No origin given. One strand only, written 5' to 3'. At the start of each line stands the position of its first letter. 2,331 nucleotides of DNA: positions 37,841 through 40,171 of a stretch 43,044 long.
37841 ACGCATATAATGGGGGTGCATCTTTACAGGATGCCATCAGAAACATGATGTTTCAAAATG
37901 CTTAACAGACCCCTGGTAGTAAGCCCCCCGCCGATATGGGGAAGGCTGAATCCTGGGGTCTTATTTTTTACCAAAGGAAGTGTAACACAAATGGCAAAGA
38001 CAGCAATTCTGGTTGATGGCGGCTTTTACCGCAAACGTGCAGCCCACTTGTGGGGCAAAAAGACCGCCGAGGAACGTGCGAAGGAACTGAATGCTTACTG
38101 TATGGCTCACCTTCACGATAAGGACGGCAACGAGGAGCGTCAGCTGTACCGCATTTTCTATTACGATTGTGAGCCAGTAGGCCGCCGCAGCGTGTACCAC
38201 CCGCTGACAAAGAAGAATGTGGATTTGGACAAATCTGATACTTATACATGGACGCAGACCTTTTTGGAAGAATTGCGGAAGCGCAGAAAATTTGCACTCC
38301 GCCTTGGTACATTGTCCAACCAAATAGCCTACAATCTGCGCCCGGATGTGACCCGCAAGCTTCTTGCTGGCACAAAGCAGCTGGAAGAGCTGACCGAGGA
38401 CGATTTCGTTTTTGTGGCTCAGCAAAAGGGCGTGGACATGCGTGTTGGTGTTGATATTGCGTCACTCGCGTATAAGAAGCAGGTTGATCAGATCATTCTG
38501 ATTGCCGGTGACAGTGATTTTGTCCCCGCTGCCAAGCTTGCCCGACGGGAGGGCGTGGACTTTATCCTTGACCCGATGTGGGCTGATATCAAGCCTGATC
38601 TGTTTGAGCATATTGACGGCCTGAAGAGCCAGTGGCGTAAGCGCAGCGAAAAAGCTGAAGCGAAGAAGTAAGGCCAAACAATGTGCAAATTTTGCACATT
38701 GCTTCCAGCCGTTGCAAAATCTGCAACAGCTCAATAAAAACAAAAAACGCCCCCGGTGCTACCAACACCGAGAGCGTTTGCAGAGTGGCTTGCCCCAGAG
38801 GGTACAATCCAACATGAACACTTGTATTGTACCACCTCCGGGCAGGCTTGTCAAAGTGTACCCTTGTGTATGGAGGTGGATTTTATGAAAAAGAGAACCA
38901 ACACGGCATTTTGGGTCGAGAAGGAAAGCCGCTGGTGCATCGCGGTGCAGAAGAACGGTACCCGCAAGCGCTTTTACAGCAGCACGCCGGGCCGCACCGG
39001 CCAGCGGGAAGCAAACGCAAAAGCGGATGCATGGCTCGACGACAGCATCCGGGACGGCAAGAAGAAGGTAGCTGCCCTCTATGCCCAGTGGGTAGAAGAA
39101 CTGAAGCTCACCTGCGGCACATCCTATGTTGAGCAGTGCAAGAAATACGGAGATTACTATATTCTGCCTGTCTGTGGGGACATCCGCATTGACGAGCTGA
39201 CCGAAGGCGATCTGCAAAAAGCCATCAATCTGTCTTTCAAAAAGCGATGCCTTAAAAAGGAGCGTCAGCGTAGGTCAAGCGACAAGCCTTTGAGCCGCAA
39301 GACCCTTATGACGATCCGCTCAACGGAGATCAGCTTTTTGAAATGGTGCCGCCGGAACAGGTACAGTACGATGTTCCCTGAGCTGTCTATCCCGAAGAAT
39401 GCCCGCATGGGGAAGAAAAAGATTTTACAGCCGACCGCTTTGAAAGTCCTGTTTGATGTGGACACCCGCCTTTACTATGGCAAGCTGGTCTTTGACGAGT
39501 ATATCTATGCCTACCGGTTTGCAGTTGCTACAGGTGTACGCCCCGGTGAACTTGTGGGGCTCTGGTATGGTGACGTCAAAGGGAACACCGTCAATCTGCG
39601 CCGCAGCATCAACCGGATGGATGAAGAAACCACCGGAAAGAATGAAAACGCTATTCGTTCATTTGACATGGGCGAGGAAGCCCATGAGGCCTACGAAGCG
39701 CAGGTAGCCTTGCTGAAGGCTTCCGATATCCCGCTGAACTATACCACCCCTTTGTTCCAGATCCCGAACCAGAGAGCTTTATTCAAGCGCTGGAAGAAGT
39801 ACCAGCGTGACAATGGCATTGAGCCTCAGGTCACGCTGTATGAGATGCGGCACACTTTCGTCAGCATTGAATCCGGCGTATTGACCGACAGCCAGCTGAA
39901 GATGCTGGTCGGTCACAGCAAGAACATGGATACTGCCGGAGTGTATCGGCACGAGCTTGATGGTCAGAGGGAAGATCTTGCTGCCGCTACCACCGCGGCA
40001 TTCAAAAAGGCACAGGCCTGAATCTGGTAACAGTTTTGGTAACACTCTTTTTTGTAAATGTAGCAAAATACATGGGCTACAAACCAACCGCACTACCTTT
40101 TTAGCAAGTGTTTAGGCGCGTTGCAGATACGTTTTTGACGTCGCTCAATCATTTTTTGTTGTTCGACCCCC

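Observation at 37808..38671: NYN nuclease behind a consensus promoter, two tandem mini-hairpins and a full terminator (type III TA-like or attenuated effector cassette)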

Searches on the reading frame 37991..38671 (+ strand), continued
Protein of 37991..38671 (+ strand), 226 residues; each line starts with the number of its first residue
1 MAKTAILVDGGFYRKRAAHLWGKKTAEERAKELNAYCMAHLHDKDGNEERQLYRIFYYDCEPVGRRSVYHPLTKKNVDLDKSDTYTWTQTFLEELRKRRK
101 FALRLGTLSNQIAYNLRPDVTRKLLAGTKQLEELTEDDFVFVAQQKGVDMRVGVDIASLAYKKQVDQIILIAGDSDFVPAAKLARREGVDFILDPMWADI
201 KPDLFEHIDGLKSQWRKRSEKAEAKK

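Call 65: get_annotated_region(hit=H3, flank=2500)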
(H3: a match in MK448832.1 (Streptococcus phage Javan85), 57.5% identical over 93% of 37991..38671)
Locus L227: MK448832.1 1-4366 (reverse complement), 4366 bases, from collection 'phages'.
description: Streptococcus phage Javan85, complete genome.
organism: Streptococcus phage Javan85 (NCBI taxid 2548310)
taxonomy: Viruses; Duplodnaviria; Heunggongvirae; Uroviricota; Caudoviricetes
host: Streptococcus azizii 13-1151-1; source: -; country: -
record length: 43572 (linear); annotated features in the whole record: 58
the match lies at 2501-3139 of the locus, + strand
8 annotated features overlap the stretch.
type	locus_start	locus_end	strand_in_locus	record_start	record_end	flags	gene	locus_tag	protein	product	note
CDS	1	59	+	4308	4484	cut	-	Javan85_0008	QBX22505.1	hypothetical protein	-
CDS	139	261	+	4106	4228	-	-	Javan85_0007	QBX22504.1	hypothetical protein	-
CDS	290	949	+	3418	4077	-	-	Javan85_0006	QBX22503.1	hypothetical protein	-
CDS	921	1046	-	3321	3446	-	-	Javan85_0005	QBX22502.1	hypothetical protein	-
CDS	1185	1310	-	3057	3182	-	-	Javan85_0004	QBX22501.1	hypothetical protein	-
CDS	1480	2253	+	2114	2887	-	-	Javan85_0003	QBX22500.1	pleiotropic regulator of exopolysaccharide synthesis, competence and biofilm formation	Pleiotropic regulator of exopolysaccharide synthesis, competence and biofilm formation Ftr, XRE family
CDS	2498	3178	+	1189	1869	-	-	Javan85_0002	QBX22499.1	hypothetical protein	FIG01109761: hypothetical protein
CDS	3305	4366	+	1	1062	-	-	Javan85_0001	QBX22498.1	integrase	-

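Call 66: get_annotated_region(hit=H6, flank=2500)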
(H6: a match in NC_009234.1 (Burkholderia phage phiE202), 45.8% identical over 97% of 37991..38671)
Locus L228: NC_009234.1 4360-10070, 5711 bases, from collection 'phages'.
description: Burkholderia phage phiE202 chromosome, complete genome.
organism: Burkholderia phage phiE202 (NCBI taxid 2883941)
taxonomy: Viruses; Duplodnaviria; Heunggongvirae; Uroviricota; Caudoviricetes; Peduoviridae; Tigrvirus; Tigrvirus E202
host: Burkholderia thailandensis; source: -; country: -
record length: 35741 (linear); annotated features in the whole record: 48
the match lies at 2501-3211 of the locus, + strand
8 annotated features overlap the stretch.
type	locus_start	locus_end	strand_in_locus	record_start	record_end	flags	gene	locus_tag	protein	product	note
CDS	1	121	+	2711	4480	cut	-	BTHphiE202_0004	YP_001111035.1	terminase large subunit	identified by match to protein family HMM PF03237; match to protein family HMM PF06056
CDS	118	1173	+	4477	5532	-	-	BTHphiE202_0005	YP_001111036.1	portal protein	identified by match to protein family HMM PF04860; match to protein family HMM TIGR01540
CDS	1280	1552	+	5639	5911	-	-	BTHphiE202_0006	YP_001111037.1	ribonuclease toxin of AT system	identified by match to protein family HMM PF04365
CDS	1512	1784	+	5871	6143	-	-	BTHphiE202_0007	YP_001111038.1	antitoxin from a toxin-antitoxin system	-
CDS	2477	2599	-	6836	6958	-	-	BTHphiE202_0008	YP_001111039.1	gp8, hypothetical protein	-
CDS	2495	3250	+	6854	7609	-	-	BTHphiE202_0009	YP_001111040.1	NYN domain-containing protein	-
CDS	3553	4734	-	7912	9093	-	-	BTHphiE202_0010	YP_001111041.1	integrase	identified by match to protein family HMM PF00589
CDS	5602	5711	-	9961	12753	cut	-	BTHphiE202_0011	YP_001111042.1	DNA primase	identified by match to protein family HMM PF01807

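Call 67: get_annotated_region(hit=H40, flank=2500)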
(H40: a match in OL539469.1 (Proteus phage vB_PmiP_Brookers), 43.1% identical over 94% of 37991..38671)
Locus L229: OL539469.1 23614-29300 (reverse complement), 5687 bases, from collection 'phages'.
description: Proteus phage vB_PmiP_Brookers, complete genome.
organism: Proteus phage vB_PmiP_Brookers (NCBI taxid 2902683)
taxonomy: Viruses; Duplodnaviria; Heunggongvirae; Uroviricota; Caudoviricetes; Lederbergvirus
host: Proteus mirabilis; source: raw sewage; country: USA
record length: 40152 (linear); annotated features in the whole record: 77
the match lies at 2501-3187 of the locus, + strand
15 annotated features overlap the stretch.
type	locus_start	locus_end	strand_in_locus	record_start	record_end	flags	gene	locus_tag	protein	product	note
CDS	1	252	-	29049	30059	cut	-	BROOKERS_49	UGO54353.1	putative replication protein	gp49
CDS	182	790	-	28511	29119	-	-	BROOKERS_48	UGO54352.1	putative GIY-YIG nuclease family protein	gp48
CDS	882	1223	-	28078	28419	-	-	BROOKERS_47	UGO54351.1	putative transcriptional regulator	gp47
CDS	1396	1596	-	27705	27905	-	-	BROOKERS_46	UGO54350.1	hypothetical protein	gp46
CDS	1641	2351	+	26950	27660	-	-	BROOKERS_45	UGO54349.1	putative LexA family transcriptional regulator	gp45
CDS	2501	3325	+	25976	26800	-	-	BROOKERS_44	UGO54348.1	putative NYN domain-containing protein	gp44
CDS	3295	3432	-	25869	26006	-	-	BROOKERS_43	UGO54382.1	hypothetical protein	gp43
CDS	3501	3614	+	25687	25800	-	-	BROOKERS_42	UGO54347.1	hypothetical protein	gp42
CDS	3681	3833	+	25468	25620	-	-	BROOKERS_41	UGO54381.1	hypothetical protein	gp41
CDS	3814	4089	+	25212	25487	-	-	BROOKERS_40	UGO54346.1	hypothetical protein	gp40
CDS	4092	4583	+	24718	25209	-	-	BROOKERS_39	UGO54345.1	hypothetical protein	gp39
CDS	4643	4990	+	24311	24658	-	-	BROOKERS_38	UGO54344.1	hypothetical protein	gp38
CDS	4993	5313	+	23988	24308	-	-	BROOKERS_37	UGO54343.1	hypothetical protein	gp37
CDS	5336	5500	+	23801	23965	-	-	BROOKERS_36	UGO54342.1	hypothetical protein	gp36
CDS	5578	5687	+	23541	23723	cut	-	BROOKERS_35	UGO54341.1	putative host cell division inhibitory peptide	gp35; putative host cell division inhibitory peptide Kil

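Call 68: get_annotated_region(hit=H4, flank=2500)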
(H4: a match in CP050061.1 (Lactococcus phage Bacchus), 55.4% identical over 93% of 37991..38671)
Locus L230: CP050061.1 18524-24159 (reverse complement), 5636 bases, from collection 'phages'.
description: Lactococcus phage Bacchus, complete genome.
organism: Lactococcus phage Bacchus (NCBI taxid 2717165)
taxonomy: Viruses; Duplodnaviria; Heunggongvirae; Uroviricota; Caudoviricetes
host: Lactococcus garvieae strain Bacchus; source: dog nostril; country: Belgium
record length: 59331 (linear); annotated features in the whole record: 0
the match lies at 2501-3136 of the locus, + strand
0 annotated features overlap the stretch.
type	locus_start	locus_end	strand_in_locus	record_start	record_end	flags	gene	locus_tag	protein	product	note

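Call 84: find_related_loci(query=A4, collection=viral_contigs, flank=1500)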
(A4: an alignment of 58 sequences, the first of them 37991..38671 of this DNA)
Query A4 (226 aa) in viral_contigs; peptide patterns used: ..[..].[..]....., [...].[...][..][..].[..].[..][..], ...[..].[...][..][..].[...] (x = any residue, [..] = any of these).
600 stretches matched a pattern (row limit reached: there are more); 525 encode a relative of the query (tblastn E <= 1e-3); the best 80 are kept; 80 distinct loci.
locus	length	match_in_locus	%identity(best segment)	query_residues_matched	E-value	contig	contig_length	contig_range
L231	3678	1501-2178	100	1-226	1e-156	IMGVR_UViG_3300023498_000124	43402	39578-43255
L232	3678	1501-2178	100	1-226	2e-156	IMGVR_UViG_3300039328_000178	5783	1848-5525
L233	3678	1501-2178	100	1-226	3e-155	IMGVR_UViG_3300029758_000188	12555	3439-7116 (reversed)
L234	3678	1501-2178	100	1-226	1e-156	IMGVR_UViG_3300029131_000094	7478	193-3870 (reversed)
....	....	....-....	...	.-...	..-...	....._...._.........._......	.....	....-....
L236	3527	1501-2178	100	1-226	3e-157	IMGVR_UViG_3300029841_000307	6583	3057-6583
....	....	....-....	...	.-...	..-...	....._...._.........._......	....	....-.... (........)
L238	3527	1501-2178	100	1-226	3e-157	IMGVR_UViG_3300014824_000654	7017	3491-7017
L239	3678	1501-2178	100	1-226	7e-156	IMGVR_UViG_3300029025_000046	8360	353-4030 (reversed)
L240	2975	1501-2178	100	1-226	3e-158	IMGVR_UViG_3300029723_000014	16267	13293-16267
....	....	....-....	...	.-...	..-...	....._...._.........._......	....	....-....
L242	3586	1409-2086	88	1-226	6e-139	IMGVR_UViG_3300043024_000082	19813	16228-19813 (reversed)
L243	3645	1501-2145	88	1-215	5e-134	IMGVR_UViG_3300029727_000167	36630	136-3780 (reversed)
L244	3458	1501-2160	83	1-220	7e-132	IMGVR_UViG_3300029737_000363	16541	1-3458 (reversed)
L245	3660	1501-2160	83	1-220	2e-130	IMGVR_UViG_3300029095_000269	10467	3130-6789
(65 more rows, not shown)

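Call 92: fold_search(model_id=the predicted structure, library=viral)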
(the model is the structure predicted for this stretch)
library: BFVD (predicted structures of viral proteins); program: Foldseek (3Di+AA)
matches with E <= 10: 862; with E <= 0.001: 3
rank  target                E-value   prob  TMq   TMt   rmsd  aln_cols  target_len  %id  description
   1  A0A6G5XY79            2.8e-06  1.00  0.46  0.46   6.5       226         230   13  (no name in the UniProt tables at hand)
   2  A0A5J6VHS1            1.5e-04  1.00  0.44  0.42   8.6       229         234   12  NYN domain protein [Megaviridae environmental sample]
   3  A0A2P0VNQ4            2.7e-04  1.00  0.40  0.53   9.7       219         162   10  LabA-like/DUF88 superfamily protein [Tetraselmis virus 1]
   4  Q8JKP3                2.8e-03  1.00  0.41  0.16   9.9       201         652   17  Orf68 [Heliothis zea nudivirus 1]
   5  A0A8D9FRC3            7.1e-03  0.99  0.41  0.30   7.5       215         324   12  RNaseH ribonuclease [uncultured marine phage]
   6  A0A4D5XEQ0            7.1e-03  0.84  0.34  0.33  13.9       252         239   10  Haloacid dehalogenase-like hydrolase [Mimivirus LCMiAC02]
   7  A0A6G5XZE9            1.0e-02  0.82  0.28  0.18   8.0       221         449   10  (no name in the UniProt tables at hand)
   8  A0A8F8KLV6            1.7e-02  0.77  0.33  0.24  11.8       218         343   10  Nicotinic acid mononucleotide adenylyltransferase [Clandestinovirus]
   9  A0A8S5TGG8            1.9e-02  0.75  0.28  0.21  10.2       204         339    9  Uncharacterized protein [Myoviridae sp. ctIty1]
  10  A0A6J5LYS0            2.2e-02  0.51  0.25  0.30  12.9       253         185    8  Uncharacterized protein [uncultured Caudovirales phage]
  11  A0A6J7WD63            2.8e-02  0.77  0.33  0.28  12.0       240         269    8  Uncharacterized protein [uncultured Caudovirales phage]
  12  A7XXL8                3.2e-02  0.30  0.26  0.14  17.1       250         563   10  von Willebrand factor type A domain [Thermus phage P74-26]
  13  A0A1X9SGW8            3.4e-02  0.57  0.26  0.27   9.1       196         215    9  (no name in the UniProt tables at hand)
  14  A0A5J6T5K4            3.4e-02  0.47  0.28  0.32  15.8       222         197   11  Acid phosphatase [Aeromonas phage vB_AhyS-A18P4]
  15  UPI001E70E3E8         3.6e-02  0.69  0.26  0.30  14.4       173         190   10  (no name look-up for this kind of identifier)
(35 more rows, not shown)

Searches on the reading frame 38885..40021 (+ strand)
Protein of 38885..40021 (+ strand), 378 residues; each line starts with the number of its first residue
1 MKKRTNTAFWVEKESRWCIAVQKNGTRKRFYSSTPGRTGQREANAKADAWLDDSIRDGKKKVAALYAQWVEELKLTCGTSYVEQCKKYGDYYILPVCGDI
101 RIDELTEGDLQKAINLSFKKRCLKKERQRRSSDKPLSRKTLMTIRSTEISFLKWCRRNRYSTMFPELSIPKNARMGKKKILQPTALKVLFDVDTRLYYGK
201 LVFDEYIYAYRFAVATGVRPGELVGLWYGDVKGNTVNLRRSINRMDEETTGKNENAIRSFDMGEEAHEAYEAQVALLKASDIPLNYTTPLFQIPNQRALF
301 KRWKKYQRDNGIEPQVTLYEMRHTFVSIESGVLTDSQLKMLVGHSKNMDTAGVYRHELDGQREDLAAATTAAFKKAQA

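Call 6: search_protein_families(library=pfam, proteins=[window:38885-40021:+], max_evalue=0.01)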
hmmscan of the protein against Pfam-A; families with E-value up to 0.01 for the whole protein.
window:38885-40021:+ (378 aa): 2 families
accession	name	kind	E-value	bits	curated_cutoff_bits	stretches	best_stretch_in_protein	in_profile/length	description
PF00589.27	Phage_integrase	-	1.1e-07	32.2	27.1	1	210-358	28-169/172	Phage integrase family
PF14659.12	Phage_int_SAM_3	-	5.8e-06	26.9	22.6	1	64-115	4-55/58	Phage integrase, N-terminal SAM-like domain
